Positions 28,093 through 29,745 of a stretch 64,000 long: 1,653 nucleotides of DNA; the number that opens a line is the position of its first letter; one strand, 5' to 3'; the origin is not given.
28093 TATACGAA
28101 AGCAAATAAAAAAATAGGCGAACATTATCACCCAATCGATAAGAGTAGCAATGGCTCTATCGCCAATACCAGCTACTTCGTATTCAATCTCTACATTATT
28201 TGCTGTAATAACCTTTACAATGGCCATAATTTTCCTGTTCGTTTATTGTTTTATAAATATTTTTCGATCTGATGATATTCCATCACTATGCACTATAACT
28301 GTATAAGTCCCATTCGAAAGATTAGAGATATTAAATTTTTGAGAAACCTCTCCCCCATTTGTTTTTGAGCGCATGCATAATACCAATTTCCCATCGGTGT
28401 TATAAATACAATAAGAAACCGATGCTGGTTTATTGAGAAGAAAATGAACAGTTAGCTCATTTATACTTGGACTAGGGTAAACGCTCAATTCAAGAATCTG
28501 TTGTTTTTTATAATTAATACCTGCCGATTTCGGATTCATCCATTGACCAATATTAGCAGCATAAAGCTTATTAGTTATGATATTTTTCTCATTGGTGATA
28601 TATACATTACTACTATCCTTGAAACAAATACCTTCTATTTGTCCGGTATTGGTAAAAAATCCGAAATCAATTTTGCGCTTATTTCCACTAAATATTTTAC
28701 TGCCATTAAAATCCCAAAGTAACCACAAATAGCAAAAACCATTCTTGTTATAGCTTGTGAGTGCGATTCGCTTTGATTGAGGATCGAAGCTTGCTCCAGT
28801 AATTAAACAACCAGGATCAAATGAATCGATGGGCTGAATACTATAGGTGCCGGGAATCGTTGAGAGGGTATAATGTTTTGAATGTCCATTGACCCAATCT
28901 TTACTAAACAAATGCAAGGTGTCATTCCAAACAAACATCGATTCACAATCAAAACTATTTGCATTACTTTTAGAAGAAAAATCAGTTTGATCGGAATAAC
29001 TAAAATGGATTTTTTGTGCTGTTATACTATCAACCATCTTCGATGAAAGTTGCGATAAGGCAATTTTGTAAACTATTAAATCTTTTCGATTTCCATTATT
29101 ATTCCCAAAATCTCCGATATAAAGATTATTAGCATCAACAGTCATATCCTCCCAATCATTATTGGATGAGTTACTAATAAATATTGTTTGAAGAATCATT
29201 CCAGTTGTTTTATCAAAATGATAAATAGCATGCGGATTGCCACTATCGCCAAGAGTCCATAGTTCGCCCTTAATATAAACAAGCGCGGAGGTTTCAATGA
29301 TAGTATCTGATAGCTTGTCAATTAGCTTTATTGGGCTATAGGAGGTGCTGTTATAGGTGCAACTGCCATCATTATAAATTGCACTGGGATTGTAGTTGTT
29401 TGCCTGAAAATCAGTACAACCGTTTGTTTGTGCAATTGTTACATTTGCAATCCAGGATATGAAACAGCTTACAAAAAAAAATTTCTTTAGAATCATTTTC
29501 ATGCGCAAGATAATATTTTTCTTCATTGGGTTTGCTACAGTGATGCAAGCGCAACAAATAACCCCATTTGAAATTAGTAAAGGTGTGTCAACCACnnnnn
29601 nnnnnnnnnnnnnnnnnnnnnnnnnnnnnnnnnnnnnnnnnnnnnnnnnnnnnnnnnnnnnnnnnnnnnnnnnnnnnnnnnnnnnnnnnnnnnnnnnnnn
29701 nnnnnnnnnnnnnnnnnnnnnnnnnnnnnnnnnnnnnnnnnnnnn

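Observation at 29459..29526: Two divergent secreted-protein genes appear to start from one CATG palindrome, with an A9/T9 slippage-prone tract 20 nt away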

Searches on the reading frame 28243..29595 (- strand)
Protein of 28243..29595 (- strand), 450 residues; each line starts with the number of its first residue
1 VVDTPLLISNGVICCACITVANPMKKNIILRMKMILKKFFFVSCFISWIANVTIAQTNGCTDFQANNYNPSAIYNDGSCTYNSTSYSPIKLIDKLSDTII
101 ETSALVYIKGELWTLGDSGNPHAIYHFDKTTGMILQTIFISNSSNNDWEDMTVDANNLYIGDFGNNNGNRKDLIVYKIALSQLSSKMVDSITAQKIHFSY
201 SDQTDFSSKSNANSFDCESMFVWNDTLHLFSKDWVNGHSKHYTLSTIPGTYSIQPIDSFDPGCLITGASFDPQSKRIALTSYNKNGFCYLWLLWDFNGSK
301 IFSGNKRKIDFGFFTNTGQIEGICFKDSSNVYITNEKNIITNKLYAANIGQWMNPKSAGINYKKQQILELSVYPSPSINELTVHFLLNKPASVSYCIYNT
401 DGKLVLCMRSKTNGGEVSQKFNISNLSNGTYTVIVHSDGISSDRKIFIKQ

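Call 5: search_protein_families(library=pfam, proteins=[window:28243-29595:-], max_evalue=0.01)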
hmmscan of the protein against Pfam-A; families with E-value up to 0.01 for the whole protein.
window:28243-29595:- (450 aa): 1 family
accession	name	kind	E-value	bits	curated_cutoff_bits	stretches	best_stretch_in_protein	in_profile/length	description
PF18962.6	Por_Secre_tail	-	1.2e-11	45.1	27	1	372-448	1-75/75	Secretion system C-terminal sorting domain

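Call 6: search_protein_families(library=ncbifam, proteins=[window:28243-29595:-], max_evalue=0.01)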
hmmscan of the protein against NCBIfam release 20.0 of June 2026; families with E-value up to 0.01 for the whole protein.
window:28243-29595:- (450 aa): 1 family
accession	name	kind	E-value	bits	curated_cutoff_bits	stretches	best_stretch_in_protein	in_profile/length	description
TIGR04183.1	Por_Secre_tail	domain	3.4e-09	36.5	23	1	372-449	1-72/72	T9SS type A sorting domain-containing protein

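Call 8: find_homologous_proteins(query=window:28243-29595:-)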
Query window:28243-29595:- (450 aa): 1272 proteins with E <= 0.001 among 5573 candidates; the best 120 are listed.
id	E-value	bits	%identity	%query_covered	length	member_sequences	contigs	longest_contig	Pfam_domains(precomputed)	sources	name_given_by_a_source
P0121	2.5e-251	852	86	92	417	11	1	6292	PF18962.8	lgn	-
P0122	5.8e-201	686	69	93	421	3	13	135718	PF18962.8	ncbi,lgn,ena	-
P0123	3.1e-192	657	69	93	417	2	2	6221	PF18962.8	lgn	-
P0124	9.7e-192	656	67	93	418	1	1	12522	PF18962.8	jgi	jgi:hypothetical protein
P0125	1.0e-188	646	68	89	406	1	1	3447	PF18962.8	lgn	-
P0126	1.9e-176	605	64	89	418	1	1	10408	PF18962.8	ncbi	-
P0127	1.2e-175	603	61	93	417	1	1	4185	PF18962.8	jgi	jgi:hypothetical protein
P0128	2.4e-172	592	67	86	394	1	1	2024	-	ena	-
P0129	2.1e-162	559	61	88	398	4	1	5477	PF18962.8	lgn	-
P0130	3.3e-156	539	69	74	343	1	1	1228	-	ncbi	-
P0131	2.8e-140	486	50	94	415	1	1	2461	-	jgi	jgi:hypothetical protein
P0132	6.6e-98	346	44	87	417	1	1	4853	PF18962.8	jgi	jgi:hypothetical protein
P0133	2.2e-93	332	41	87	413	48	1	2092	PF18962.8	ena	-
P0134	2.1e-87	312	41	85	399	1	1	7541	-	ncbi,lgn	-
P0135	2.5e-86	308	41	93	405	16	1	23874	PF18962.8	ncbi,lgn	-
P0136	1.6e-85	306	42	84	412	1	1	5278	PF18962.8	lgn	-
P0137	4.4e-85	304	39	87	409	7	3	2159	PF18962.8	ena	-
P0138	5.6e-85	304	41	87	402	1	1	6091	PF18962.8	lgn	-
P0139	8.5e-85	303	40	93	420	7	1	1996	PF18962.8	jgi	-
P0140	3.0e-84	301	42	93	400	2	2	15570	PF18962.8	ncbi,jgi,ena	jgi:hypothetical protein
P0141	1.4e-83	299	42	85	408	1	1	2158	PF18962.8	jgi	-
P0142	2.2e-83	299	39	87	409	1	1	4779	PF18962.8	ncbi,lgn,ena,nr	ncbi:MAG TPA: T9SS type A sorting domain-containing protein [Bacteroidetes bacterium]|nr:T9SS type A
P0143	3.8e-83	298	40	92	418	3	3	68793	PF18962.8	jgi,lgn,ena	jgi:hypothetical protein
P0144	7.8e-83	297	41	90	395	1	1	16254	PF18962.8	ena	-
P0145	1.2e-82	296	39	91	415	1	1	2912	PF18962.8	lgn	-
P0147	2.6e-82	295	39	88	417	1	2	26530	PF18962.8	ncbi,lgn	-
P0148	2.9e-82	295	40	86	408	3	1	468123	PF18962.8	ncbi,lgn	ncbi:MAG: T9SS type A sorting domain-containing protein [Saprospiraceae bacterium]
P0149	4.9e-82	294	41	87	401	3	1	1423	PF18962.8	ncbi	-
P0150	5.6e-82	294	40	90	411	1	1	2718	PF18962.8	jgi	-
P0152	7.1e-82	294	40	89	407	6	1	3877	PF18962.8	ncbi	-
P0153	1.1e-81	293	40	84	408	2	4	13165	PF18962.8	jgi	jgi:hypothetical protein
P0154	1.3e-81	293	38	87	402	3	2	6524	PF18962.8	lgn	-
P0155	1.4e-81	293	39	87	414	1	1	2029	PF18962.8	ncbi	-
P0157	4.8e-81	291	39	93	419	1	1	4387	PF18962.8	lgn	-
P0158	6.2e-81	291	40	85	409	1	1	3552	PF18962.8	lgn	-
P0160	4.2e-80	288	40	77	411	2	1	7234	PF18962.8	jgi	-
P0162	1.4e-79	286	39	88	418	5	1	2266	PF18962.8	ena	-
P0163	1.4e-79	286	38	93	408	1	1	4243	PF18962.8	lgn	-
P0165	2.1e-79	286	41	88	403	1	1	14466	PF18962.8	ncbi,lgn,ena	-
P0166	2.5e-79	285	45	72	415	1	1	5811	PF18962.8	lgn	-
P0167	2.9e-79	285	37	91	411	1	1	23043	PF18962.8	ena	-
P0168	5.5e-79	284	37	93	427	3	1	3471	PF18962.8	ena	-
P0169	5.5e-79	284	37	89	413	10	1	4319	PF18962.8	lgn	-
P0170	6.4e-79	284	39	92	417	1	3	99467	PF18962.8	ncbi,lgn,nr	ncbi:MAG: T9SS C-terminal target domain-containing protein [Saprospirales bacterium]|nr:MAG: T9SS C-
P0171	6.5e-79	284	38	90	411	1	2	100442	PF18962.8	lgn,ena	-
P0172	7.8e-79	284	38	87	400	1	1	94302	PF18962.8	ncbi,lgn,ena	-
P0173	8.4e-79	284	49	63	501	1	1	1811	PF18962.8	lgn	-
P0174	8.8e-79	283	38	93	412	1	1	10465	PF18962.8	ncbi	-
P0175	9.9e-79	283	42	76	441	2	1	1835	PF18962.8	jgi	-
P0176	1.6e-78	283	40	85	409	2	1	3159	PF18962.8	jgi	jgi:hypothetical protein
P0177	2.1e-78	282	36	90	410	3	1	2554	PF18962.8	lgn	-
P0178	2.9e-78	282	40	83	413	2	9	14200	PF18962.8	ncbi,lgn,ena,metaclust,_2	metaclust:\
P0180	4.6e-78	281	40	90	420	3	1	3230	PF18962.8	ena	-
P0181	4.6e-78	281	39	92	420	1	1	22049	PF18962.8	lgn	-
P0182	1.0e-77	280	40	92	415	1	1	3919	PF18962.8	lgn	-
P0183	1.1e-77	280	39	93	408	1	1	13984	PF18962.8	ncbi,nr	ncbi:MAG: T9SS type A sorting domain-containing protein [Bacteroidia bacterium]|nr:T9SS type A sorti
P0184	1.4e-77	279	49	62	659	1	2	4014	PF13895.13,PF00801.27,PF18962.8,PF18911.7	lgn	-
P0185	1.6e-77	279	38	89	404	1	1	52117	PF18962.8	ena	-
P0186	1.8e-77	279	39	88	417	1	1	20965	PF18962.8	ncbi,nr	ncbi:MAG: T9SS type A sorting domain-containing protein [Bacteroidales bacterium]|nr:T9SS type A sor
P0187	2.0e-77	279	40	88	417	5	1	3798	PF18962.8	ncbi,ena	-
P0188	2.1e-77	279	39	85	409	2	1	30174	PF18962.8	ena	-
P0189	2.1e-77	279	43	72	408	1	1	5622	PF18962.8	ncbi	-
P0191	2.8e-77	279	46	67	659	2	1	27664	PF00801.27,PF18962.8,PF19081.7,PF18911.7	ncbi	-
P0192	3.7e-77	278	36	87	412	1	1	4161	PF18962.8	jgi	jgi:hypothetical protein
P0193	3.8e-77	278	39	86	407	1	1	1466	PF18962.8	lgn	-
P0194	4.0e-77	278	36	92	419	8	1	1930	PF18962.8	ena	-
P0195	5.4e-77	278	38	93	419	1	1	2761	PF18962.8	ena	-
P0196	6.4e-77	277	39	93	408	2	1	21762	PF18962.8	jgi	jgi:hypothetical protein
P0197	1.0e-76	277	38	87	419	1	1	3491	PF18962.8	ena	-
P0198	1.0e-76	277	39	88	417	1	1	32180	PF18962.8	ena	-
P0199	1.7e-76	276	45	69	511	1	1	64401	PF18962.8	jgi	jgi:hypothetical protein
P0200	1.9e-76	276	36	87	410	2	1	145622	PF18962.8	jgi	-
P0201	2.2e-76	276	39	91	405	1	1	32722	PF18962.8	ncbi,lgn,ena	-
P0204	3.0e-76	275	36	90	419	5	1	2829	PF18962.8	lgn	-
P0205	3.4e-76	275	39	83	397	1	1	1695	PF18962.8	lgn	-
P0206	3.6e-76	275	46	68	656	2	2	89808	PF00801.27,PF18962.8,PF19081.7,PF18911.7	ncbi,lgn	-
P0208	7.0e-76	274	39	82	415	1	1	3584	PF18962.8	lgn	-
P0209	7.4e-76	274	38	87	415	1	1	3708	PF18962.8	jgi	-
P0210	7.7e-76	274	43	84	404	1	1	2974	PF18962.8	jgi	jgi:Secretion system C-terminal sorting domain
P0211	7.9e-76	274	40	84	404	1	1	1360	PF18962.8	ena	-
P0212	8.5e-76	274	46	67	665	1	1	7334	PF00801.27,PF18962.8,PF19081.7,PF18911.7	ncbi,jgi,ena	-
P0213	9.5e-76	273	38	93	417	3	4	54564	PF18962.8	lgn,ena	-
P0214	1.2e-75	273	36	93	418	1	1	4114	PF18962.8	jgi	jgi:hypothetical protein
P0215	1.2e-75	273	38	88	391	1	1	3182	PF18962.8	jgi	-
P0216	1.6e-75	273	39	85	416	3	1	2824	PF18962.8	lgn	-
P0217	2.3e-75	272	43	70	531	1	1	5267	PF18962.8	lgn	-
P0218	2.5e-75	272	36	95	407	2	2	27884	PF18962.8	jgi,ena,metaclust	metaclust:\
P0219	2.7e-75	272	37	94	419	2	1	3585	PF18962.8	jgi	-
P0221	2.9e-75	272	37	89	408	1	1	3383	PF18962.8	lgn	-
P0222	3.7e-75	272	38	90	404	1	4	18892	PF18962.8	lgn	-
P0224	4.9e-75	271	38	87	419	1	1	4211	PF18962.8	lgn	-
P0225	5.3e-75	271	37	93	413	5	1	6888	PF18962.8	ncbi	-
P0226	5.7e-75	271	37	92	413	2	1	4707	PF18962.8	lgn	-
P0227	5.9e-75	271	38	92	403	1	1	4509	PF18962.8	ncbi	-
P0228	6.7e-75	271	41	81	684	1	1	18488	PF00801.27,PF18962.8,PF18911.7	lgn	-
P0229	6.8e-75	271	40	86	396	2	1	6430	PF18962.8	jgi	jgi:hypothetical protein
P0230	6.9e-75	271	37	87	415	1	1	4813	PF18962.8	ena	-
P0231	7.0e-75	271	39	88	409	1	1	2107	PF18962.8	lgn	-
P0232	1.0e-74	270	45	71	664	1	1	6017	PF00801.27,PF18962.8,PF19081.7,PF18911.7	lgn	-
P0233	1.1e-74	270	36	87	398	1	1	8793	PF18962.8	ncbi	ncbi:MAG: T9SS type A sorting domain-containing protein [Bacteroidota bacterium]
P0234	1.1e-74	270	36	88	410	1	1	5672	PF18962.8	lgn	-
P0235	1.5e-74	270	37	85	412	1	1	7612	PF18962.8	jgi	-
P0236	1.6e-74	269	39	85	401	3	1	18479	PF18962.8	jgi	-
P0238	1.7e-74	269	35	93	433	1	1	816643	PF18962.8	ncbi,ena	-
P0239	3.1e-74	268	36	89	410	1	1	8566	PF18962.8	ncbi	-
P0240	3.1e-74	268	40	88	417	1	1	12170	PF18962.8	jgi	-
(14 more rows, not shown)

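Call 12: find_encoding_contigs(protein=P0121, flank=4000, max_places=6)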
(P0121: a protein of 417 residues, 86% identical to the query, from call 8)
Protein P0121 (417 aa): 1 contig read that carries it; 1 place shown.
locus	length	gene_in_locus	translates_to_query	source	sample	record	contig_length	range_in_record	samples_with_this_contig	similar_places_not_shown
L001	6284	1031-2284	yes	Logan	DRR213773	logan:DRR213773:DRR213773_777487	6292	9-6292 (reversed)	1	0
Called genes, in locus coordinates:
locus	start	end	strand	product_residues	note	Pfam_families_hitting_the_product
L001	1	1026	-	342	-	?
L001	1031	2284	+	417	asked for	PF18962:Por_Secre_tail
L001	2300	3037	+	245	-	PF06271:RDD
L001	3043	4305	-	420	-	PF00696:AA_kinase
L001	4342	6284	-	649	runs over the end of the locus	?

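Call 14: find_encoding_contigs(protein=P0122, flank=3000, max_places=6)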
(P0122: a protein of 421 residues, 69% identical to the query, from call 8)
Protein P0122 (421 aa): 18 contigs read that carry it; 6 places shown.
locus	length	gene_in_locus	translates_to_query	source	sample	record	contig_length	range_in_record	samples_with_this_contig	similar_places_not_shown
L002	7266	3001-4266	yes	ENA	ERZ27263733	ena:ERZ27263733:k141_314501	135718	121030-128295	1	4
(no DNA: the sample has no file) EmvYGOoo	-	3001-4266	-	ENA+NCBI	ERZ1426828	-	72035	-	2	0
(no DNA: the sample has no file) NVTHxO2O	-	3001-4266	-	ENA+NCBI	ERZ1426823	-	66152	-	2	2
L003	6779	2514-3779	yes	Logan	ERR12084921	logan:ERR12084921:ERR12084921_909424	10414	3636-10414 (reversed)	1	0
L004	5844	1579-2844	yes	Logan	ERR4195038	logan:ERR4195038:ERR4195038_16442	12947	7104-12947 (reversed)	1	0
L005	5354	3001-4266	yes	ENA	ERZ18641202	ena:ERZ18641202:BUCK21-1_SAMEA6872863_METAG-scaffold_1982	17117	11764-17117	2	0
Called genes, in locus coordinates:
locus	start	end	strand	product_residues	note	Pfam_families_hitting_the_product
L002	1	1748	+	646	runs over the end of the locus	PF00535:Glycos_transf_2, PF13641:Glyco_tranf_2_3, PF13632:Glyco_trans_2_3 (weak)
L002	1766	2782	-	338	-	PF01180:DHO_dh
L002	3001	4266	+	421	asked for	PF18962:Por_Secre_tail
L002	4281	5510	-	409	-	PF00696:AA_kinase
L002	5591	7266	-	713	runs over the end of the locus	PF02897:Peptidase_S9_N, PF00326:Peptidase_S9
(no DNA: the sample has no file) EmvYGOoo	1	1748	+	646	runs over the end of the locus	PF00535:Glycos_transf_2, PF13641:Glyco_tranf_2_3, PF13632:Glyco_trans_2_3 (weak)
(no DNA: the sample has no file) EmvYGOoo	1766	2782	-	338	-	PF01180:DHO_dh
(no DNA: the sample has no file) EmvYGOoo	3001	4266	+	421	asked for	PF18962:Por_Secre_tail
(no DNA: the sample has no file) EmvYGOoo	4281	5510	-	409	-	PF00696:AA_kinase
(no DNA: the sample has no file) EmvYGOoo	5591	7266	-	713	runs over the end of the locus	PF02897:Peptidase_S9_N, PF00326:Peptidase_S9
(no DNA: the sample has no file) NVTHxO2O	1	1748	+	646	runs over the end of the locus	PF00535:Glycos_transf_2, PF13641:Glyco_tranf_2_3, PF13632:Glyco_trans_2_3 (weak)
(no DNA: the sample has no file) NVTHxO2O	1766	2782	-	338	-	PF01180:DHO_dh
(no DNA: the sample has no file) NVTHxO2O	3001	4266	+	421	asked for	PF18962:Por_Secre_tail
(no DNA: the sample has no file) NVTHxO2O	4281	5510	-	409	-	PF00696:AA_kinase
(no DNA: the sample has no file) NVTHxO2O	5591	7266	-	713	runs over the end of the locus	PF02897:Peptidase_S9_N, PF00326:Peptidase_S9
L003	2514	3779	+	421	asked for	PF18962:Por_Secre_tail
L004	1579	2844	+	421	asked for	PF18962:Por_Secre_tail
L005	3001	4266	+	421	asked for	PF18962:Por_Secre_tail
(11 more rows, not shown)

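Call 15: find_encoding_contigs(protein=P0126, flank=3000, max_places=4)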
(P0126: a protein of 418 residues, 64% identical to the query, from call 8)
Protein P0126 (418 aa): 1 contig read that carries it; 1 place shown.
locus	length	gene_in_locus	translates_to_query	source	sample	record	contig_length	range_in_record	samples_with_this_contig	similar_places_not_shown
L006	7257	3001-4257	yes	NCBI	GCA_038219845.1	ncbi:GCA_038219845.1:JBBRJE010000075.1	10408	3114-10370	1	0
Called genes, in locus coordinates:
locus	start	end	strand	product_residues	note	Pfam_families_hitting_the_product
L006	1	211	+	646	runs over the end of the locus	PF00535:Glycos_transf_2, PF13641:Glyco_tranf_2_3, PF13632:Glyco_trans_2_3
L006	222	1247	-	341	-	PF01180:DHO_dh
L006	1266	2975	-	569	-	PF00246:Peptidase_M14 (weak)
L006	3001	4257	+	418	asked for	PF18962:Por_Secre_tail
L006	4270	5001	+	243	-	PF06271:RDD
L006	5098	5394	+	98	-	PF05635:23S_rRNA_IVP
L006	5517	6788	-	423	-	PF00696:AA_kinase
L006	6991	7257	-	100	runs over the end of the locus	?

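Call 19: list_cluster_members(proteins=[P0121, P0001, window:28243-29496:-, window:28243-29502:-, window:28243-29526:-])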
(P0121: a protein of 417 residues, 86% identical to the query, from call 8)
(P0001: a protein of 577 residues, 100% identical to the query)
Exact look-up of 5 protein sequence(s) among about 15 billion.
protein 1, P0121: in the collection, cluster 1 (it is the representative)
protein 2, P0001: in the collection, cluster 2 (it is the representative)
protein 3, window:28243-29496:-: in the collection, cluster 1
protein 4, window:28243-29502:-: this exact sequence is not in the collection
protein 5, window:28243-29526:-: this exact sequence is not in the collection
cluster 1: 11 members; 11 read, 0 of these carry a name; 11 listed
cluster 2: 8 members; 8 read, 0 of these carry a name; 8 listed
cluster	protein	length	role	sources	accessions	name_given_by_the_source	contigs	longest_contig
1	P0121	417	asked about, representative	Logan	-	-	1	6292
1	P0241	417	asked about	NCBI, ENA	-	-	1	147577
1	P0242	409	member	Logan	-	-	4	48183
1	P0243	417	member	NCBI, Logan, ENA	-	-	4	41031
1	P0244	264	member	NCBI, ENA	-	-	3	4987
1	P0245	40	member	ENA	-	-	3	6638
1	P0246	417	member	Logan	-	-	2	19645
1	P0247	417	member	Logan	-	-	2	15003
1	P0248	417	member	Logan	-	-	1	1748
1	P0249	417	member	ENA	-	-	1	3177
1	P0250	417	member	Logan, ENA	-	-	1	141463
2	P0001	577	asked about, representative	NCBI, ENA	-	-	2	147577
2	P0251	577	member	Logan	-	-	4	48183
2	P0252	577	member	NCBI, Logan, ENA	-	-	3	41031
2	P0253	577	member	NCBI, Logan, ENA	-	-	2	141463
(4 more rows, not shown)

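Call 21: find_encoding_contigs(protein=P0242, flank=2500, max_places=8)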
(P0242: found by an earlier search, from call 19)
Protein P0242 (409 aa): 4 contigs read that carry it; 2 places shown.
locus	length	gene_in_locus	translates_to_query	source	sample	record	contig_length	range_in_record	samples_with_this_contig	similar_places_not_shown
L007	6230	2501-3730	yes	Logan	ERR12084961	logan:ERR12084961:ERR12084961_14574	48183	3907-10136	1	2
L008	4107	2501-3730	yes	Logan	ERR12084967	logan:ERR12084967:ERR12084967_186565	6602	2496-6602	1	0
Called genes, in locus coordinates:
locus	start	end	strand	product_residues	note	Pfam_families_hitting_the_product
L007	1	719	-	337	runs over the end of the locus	PF01180:DHO_dh, PF03060:NMO (weak)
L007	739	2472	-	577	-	PF00246:Peptidase_M14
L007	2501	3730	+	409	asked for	PF18962:Por_Secre_tail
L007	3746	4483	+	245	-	PF06271:RDD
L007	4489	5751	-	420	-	PF00696:AA_kinase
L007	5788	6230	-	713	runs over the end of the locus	PF02897:Peptidase_S9_N, PF00326:Peptidase_S9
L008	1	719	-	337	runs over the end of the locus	PF01180:DHO_dh, PF03060:NMO (weak)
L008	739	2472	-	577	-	PF00246:Peptidase_M14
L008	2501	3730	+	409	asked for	PF18962:Por_Secre_tail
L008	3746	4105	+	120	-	?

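Call 22: find_encoding_contigs(protein=P0243, flank=2500, max_places=8)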
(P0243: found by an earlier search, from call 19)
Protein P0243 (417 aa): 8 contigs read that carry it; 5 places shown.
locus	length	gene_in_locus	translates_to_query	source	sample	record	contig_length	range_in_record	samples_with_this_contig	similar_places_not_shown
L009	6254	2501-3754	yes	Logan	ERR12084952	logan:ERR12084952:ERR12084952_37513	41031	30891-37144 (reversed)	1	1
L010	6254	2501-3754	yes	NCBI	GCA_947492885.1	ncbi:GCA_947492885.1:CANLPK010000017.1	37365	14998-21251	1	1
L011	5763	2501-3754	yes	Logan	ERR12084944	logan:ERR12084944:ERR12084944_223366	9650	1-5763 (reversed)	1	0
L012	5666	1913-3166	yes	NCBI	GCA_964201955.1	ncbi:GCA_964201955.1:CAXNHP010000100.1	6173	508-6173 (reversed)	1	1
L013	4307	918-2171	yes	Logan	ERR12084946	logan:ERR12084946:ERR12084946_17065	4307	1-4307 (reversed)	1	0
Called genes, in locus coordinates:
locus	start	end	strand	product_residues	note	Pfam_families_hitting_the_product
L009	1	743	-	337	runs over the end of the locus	PF01180:DHO_dh, PF03060:NMO (weak)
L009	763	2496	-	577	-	PF00246:Peptidase_M14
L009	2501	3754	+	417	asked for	PF18962:Por_Secre_tail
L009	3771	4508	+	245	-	PF06271:RDD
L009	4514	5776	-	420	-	PF00696:AA_kinase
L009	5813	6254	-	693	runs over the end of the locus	PF02897:Peptidase_S9_N, PF00326:Peptidase_S9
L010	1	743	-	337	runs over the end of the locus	PF01180:DHO_dh, PF03060:NMO (weak)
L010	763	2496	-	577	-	PF00246:Peptidase_M14 (weak)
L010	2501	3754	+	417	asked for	PF18962:Por_Secre_tail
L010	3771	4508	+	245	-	PF06271:RDD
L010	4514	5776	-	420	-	PF00696:AA_kinase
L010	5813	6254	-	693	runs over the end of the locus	PF02897:Peptidase_S9_N, PF00326:Peptidase_S9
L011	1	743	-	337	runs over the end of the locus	PF01180:DHO_dh, PF03060:NMO (weak)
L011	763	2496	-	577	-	PF00246:Peptidase_M14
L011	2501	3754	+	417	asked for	PF18962:Por_Secre_tail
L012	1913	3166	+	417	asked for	PF18962:Por_Secre_tail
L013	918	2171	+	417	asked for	PF18962:Por_Secre_tail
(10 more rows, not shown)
